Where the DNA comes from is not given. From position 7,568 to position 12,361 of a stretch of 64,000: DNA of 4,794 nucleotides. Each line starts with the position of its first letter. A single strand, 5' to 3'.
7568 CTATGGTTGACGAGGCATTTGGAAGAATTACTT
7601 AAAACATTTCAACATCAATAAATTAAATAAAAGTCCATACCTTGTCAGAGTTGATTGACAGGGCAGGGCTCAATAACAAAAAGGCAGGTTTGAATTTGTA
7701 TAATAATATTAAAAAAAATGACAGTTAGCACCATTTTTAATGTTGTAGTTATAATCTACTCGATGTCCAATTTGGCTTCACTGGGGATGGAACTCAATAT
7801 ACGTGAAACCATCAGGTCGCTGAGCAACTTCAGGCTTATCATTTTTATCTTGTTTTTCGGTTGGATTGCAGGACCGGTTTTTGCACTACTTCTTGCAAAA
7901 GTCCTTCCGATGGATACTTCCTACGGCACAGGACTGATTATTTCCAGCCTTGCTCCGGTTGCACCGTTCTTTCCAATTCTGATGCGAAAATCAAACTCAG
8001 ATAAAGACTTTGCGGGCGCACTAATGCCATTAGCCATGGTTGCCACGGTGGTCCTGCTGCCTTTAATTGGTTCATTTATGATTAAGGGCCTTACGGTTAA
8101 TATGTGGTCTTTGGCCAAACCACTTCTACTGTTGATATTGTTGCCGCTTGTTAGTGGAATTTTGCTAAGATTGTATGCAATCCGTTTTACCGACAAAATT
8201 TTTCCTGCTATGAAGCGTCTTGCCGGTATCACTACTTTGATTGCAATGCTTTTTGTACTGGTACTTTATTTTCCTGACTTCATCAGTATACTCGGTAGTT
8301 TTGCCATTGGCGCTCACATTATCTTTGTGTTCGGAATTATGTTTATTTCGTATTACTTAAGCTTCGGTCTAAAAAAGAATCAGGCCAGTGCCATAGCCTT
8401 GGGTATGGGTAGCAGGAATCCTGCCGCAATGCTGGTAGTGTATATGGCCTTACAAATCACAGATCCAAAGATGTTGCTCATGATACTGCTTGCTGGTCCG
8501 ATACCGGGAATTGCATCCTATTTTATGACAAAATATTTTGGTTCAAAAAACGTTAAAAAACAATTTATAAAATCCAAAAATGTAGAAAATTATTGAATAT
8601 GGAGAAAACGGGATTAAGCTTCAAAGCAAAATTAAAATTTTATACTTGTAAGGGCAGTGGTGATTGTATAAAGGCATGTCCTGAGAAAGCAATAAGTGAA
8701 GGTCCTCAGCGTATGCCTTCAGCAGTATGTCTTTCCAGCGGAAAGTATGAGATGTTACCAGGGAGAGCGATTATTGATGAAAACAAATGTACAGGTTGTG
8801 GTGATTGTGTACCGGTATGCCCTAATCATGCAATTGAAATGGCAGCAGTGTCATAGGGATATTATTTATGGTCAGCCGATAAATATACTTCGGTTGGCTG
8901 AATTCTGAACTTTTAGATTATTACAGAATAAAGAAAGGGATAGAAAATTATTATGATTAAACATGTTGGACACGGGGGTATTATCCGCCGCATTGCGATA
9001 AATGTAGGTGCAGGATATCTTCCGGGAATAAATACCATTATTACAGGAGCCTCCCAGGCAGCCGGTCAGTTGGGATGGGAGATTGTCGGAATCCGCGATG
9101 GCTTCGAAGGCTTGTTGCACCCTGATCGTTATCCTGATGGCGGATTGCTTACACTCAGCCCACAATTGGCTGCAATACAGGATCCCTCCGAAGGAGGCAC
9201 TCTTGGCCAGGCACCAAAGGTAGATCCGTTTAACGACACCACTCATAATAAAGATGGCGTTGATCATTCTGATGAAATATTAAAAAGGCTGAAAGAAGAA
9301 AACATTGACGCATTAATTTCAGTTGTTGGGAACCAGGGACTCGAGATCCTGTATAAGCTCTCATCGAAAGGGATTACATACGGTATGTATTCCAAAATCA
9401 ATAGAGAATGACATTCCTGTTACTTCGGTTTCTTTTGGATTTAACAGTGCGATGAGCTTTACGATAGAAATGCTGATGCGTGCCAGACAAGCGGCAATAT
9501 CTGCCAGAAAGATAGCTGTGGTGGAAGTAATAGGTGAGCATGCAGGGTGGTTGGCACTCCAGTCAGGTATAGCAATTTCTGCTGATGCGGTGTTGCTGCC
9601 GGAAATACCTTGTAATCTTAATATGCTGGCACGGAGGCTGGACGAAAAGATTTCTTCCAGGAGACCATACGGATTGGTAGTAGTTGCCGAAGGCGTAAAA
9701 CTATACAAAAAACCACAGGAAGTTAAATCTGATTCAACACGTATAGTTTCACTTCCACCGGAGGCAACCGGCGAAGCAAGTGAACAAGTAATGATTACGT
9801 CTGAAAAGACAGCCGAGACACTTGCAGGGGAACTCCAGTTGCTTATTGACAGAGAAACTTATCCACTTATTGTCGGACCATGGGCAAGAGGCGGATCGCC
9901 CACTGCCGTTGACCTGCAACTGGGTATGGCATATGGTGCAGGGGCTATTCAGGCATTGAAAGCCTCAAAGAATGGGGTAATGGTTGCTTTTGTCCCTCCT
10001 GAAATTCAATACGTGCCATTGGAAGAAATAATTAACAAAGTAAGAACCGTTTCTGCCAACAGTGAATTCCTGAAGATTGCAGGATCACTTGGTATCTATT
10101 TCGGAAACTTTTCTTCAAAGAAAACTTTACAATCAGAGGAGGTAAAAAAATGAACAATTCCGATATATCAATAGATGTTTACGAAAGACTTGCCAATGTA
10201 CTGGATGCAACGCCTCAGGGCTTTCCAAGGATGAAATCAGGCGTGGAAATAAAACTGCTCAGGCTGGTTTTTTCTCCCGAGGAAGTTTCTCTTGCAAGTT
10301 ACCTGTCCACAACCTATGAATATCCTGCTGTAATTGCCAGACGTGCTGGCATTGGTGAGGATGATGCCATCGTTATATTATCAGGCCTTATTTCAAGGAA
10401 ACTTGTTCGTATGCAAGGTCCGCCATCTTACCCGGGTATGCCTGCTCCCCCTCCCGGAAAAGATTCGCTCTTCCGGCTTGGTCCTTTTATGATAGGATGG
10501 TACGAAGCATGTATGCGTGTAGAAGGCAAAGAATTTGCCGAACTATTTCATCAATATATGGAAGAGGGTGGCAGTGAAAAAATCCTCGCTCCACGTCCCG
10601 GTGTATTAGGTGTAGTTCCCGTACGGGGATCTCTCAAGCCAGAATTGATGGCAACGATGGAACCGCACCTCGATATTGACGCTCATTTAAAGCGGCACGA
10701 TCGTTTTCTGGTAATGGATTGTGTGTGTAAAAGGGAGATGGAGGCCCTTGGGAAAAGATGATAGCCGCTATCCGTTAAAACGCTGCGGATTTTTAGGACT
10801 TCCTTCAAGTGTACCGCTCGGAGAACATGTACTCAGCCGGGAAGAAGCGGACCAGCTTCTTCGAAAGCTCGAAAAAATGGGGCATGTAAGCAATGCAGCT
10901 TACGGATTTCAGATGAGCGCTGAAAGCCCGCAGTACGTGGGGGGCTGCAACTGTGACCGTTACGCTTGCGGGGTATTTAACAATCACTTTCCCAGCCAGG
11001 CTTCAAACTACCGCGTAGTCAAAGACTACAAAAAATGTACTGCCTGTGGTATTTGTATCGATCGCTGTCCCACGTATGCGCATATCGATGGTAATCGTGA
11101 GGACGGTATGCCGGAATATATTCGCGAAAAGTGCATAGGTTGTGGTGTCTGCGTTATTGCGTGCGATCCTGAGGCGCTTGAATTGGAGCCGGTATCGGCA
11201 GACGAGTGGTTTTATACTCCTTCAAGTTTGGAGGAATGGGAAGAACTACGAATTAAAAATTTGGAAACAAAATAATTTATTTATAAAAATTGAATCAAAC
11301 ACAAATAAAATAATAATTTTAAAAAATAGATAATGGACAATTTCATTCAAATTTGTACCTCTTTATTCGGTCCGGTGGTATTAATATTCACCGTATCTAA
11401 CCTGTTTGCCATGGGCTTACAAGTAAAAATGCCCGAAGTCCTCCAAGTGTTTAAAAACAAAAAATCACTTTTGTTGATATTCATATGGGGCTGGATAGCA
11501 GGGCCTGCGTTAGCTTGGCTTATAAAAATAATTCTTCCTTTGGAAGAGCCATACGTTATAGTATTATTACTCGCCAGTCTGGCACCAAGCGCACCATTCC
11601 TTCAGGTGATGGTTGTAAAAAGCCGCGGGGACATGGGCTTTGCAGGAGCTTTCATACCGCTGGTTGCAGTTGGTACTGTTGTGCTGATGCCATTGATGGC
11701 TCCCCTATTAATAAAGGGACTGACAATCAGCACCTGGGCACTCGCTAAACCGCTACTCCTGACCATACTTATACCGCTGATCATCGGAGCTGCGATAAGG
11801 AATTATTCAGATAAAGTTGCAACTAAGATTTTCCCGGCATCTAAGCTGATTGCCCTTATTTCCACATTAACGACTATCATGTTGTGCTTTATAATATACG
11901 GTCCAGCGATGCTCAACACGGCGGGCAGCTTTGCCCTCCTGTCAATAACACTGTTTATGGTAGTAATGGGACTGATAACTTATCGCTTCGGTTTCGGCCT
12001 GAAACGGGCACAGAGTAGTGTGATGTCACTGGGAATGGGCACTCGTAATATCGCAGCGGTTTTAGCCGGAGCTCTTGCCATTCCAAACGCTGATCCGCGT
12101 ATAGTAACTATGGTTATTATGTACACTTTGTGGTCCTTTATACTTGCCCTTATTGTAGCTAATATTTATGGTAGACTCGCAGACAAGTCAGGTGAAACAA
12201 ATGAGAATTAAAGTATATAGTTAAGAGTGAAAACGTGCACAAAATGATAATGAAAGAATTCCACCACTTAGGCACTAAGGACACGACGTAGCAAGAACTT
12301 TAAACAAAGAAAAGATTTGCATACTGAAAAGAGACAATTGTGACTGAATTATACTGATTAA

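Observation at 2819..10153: Four-member PFK-fold paralog family that has lost the ATP/Mg motifs and is always coupled to an Fe-S enzyme gene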

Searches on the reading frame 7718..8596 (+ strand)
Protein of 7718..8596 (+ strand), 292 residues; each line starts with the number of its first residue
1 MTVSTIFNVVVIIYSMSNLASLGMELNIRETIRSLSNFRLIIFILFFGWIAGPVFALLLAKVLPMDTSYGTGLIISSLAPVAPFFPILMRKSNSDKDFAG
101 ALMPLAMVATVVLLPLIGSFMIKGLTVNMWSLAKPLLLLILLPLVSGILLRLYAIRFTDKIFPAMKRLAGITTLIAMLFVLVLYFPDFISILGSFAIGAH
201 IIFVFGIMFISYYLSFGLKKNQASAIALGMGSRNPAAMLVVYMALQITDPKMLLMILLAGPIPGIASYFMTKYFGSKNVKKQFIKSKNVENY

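Call 3: search_protein_families(library=pfam, proteins=[window:7718-8596:+], max_evalue=0.01)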
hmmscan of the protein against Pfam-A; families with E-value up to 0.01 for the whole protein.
window:7718-8596:+ (292 aa): 1 family
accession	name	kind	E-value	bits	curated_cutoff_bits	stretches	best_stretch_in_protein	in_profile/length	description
PF01758.21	SBF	-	5.1e-14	52.8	24.3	1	18-181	7-181/191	Sodium Bile acid symporter family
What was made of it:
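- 7718..8596 (+): SBF/BASS-family transporter. PF01758 E=5e-14 (call 3).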

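Call 4: search_protein_families(library=ncbifam, proteins=[window:7718-8596:+], max_evalue=0.01)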
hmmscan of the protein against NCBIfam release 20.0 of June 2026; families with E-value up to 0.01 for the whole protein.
window:7718-8596:+ (292 aa): 0 families

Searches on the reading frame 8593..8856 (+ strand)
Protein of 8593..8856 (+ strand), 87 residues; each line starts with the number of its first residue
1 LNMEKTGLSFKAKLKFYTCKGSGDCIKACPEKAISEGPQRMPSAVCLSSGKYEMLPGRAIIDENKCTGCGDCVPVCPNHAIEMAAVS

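Call 4: search_protein_families(library=ncbifam, proteins=[window:8593-8856:+], max_evalue=0.01)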
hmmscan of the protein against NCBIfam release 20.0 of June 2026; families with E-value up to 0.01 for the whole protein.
window:8593-8856:+ (87 aa): 81 families (the best 25 are shown)
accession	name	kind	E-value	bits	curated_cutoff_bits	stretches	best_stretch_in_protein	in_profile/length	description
TIGR02179.1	PorD_KorD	subfamily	7.9e-10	38.7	60.05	2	59-84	50-75/78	2-oxoacid:acceptor oxidoreductase, delta subunit, pyruvate/2-ketoisovalerate family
NF041836.1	rnfB_Methano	equivalog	9.4e-10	38.4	445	2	59-83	240-264/265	Rnf electron transport complex subunit RnfB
NF005503.0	PRK07118.1-2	equivalog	1.4e-09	37.7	252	1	16-85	137-188/292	RnfABCDGE type electron transport complex subunit B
TIGR04105.1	FeFe_hydrog_B1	subfamily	1.9e-09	36.7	450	1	11-82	136-206/462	monomeric [FeFe] hydrogenase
TIGR02700.1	flavo_MJ0208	hypoth_equivalog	2.2e-09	36.9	251.35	2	57-82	170-195/234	dihydromethanopterin reductase (acceptor)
NF005505.0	PRK07118.1-4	equivalog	2.4e-09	37.1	378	2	59-83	240-264/265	Fe-S cluster domain-containing protein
NF040684.1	PorD_Arch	equivalog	1.1e-08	35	120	2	59-84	57-82/85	pyruvate synthase subunit PorD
NF005504.0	PRK07118.1-3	equivalog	1.9e-07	30.7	437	1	17-84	140-191/293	Fe-S cluster domain-containing protein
NF040770.1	hetero_SS_HdrA2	exception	3e-07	28.9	1100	1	45-85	588-627/777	CoB-CoM heterodisulfide reductase HdrA2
NF042909.1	FMH_DH_FwdF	exception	4.9e-07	29.2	375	1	23-83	184-244/336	tungsten-dependent formylmethanofuran dehydrogenase subunit FwdF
TIGR02512.1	FeFe_hydrog_A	subfamily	6.7e-07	28.5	405.95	1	58-82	44-68/375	[FeFe] hydrogenase, group A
NF006221.0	PRK08348.1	subfamily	7.8e-07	28.9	124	1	55-83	35-63/136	NADH-plastoquinone oxidoreductase subunit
TIGR01944.1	rnfB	subfamily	7.9e-07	28.8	68.7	1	58-81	107-130/190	RnfABCDGE type electron transport complex subunit B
TIGR01971.1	NuoI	subfamily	8.9e-07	28.5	113.05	1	61-84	78-101/121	NADH-quinone oxidoreductase, chain I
NF004537.0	PRK05888.1-3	equivalog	9.6e-07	28.5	163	1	61-84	110-133/204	NADH-quinone oxidoreductase subunit NuoI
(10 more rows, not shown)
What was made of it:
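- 8593..8856 (+): Small 2x[4Fe-4S] ferredoxin. NCBIfam ferredoxin-type hits (call 4).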

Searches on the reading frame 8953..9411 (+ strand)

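Call 3: search_protein_families(library=pfam, proteins=[window:8953-9411:+], max_evalue=0.01)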
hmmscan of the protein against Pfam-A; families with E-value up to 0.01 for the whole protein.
window:8953-9411:+ (152 aa): 1 family
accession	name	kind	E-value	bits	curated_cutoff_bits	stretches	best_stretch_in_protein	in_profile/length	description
PF00365.25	PFK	-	1.4e-13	51.3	30.9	1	13-140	1-115/277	Phosphofructokinase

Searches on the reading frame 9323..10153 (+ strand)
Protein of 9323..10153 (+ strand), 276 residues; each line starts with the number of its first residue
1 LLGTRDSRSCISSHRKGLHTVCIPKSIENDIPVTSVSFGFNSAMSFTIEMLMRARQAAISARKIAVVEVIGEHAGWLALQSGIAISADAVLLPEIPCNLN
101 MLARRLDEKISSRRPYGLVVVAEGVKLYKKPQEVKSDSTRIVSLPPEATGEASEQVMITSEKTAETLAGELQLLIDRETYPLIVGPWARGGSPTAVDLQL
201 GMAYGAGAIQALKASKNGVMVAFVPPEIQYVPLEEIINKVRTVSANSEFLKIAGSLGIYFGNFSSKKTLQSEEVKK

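Call 3: search_protein_families(library=pfam, proteins=[window:9323-10153:+], max_evalue=0.01)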
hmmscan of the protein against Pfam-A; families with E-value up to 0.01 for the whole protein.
window:9323-10153:+ (276 aa): 1 family
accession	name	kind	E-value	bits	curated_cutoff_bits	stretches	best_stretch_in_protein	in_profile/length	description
PF00365.25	PFK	-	6.9e-41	140.9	30.9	1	11-212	110-277/277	Phosphofructokinase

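Call 4: search_protein_families(library=ncbifam, proteins=[window:9323-10153:+], max_evalue=0.01)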
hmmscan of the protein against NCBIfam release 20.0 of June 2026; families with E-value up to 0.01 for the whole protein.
window:9323-10153:+ (276 aa): 11 families
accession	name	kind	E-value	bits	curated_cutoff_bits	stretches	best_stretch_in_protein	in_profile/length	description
TIGR02483.1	PFK_mixed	subfamily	7e-48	163.4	430.55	1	15-236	115-324/325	phosphofructokinase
NF002872.1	PRK03202.1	subfamily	2.5e-46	158.1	253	1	14-256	113-321/323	ATP-dependent 6-phosphofructokinase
NF010674.0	PRK14071.1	equivalog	2.1e-39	135.5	544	1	15-262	129-360/360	ATP-dependent 6-phosphofructokinase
TIGR02482.1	PFKA_ATP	equivalog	3.8e-32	111.5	371.35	2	16-126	114-224/301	6-phosphofructokinase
TIGR02478.1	6PF1K_euk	equivalog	6.1e-26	90.8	708.4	1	15-246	138-346/744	6-phosphofructokinase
NF005301.0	PRK06830.1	equivalog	7.3e-21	74.2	400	1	9-126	194-315/445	ATP-dependent 6-phosphofructokinase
NF010675.0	PRK14072.1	subfamily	2.5e-20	72.6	273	1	17-245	132-364/416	diphosphate--fructose-6-phosphate 1-phosphotransferase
NF041103.1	PFKA_PPi_Ttgales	equivalog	1.1e-16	60.9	550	1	14-254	116-370/407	diphosphate--fructose-6-phosphate 1-phosphotransferase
NF005482.0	PRK07085.1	subfamily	3.2e-06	25.9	446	1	13-125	192-315/558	diphosphate--fructose-6-phosphate 1-phosphotransferase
TIGR02477.1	PFKA_PPi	equivalog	5.8e-06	25.1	587.95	1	14-124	187-308/539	diphosphate--fructose-6-phosphate 1-phosphotransferase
NF005121.0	PRK06555.1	equivalog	7.1e-06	25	395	1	13-81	137-206/404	pyrophosphate--fructose-6-phosphate 1-phosphotransferase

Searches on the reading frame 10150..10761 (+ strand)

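Call 44: search_protein_families(library=pfam, proteins=[window:10150-10761:+], max_evalue=10)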
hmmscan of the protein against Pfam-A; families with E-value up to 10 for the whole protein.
window:10150-10761:+ (203 aa): 1 family
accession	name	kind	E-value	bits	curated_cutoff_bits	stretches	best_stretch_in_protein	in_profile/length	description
PF22451.2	NirdL-like_HTH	-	0.14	12.2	27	1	60-87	20-47/47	Siroheme decarboxylase NirDL-like HTH domain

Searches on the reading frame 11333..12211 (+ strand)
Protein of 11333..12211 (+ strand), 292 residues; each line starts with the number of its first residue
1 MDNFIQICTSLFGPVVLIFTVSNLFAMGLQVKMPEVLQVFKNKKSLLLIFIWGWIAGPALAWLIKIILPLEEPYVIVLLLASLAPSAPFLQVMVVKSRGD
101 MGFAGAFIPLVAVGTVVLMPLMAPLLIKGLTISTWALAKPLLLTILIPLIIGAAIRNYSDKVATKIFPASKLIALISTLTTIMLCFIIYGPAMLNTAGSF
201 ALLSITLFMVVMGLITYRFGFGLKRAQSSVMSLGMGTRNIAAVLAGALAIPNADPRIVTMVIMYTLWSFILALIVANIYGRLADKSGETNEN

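Call 64: search_protein_families(library=ncbifam, proteins=[window:11333-12211:+], max_evalue=0.01)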
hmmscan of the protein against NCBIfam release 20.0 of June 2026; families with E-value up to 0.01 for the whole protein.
window:11333-12211:+ (292 aa): 3 families
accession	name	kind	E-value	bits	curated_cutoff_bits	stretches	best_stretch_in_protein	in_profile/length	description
TIGR00841.1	bass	subfamily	1.1e-09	38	326.3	1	14-279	37-304/321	bile acid:sodium symporter family transporter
TIGR00832.1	acr3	equivalog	1.7e-09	37.4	282.8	1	22-234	51-280/327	ACR3 family arsenite efflux transporter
NF047939.1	PantTportPanS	equivalog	7.1e-07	29.1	400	1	15-244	32-265/299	ketopantoate/pantoate/pantothenate transporter PanS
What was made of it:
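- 11333..12211 (+): Second SBF/BASS/ACR3-like transporter. TIGR00841 and TIGR00832 give weak hits (call 64).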
